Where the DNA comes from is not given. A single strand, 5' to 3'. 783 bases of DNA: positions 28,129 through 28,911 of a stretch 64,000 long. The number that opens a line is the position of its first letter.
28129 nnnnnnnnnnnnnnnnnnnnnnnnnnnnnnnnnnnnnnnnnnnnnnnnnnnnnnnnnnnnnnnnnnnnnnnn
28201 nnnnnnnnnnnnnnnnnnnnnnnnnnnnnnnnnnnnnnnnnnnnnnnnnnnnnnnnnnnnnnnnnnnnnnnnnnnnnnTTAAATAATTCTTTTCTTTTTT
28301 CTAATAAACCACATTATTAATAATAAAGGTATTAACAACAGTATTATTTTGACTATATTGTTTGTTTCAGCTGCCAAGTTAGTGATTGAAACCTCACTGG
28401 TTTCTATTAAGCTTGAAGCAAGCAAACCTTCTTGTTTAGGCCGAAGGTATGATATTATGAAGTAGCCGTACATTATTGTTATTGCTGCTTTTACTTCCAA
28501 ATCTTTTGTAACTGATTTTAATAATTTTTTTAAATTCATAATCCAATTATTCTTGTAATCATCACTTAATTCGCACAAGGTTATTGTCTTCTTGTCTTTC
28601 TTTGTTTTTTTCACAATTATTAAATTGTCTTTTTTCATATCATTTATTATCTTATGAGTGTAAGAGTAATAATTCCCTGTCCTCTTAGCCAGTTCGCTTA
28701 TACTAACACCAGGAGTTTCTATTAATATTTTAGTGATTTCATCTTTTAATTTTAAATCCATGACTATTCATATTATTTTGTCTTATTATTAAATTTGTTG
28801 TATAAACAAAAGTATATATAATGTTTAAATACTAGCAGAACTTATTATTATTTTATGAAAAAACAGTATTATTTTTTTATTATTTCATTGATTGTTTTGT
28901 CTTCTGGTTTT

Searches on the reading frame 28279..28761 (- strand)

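Call 10: search_protein_families(library=pfam, proteins=[window:28279-28761:-], max_evalue=0.01)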
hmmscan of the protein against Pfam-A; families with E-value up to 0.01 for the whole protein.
window:28279-28761:- (160 aa): 3 families
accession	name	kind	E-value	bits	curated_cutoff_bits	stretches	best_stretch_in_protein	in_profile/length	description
PF13412.12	HTH_24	-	4.9e-05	23.2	21.9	1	11-48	10-47/48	Winged helix-turn-helix DNA-binding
PF25212.1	HVO_A0114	-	0.0025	18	27.6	0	10-58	28-76/84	HVO_A0114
PF12802.13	MarR_2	-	0.0054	17.3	27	1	15-58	16-60/61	MarR family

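Call 39: search_protein_families(library=ncbifam, proteins=[window:28279-28761:-], max_evalue=1)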
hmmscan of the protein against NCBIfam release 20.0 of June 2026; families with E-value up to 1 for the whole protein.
window:28279-28761:- (160 aa): 5 families
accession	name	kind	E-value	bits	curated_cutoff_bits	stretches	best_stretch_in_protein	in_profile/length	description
TIGR02337.1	HpaR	equivalog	0.013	15.3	121.2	1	9-62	33-86/130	homoprotocatechuate degradation operon regulator HpaR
NF051852.1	efflux_TF_MtrR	exception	0.018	14.8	280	1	45-133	108-193/205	multidrug efflux system transcriptional repressor MtrR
TIGR04472.1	reg_rSAM_mob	hypoth_equivalog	0.024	14.7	240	1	9-70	36-99/141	radical SAM mobile pair system MarR family transcriptional regulator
NF010762.0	PRK14165.1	equivalog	0.025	13.9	279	1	18-95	22-98/224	winged helix-turn-helix domain-containing protein/riboflavin kinase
NF033945.1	AcrIIA2_fam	subfamily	0.044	14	40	1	21-88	11-77/118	AcrIIA2 family anti-CRISPR protein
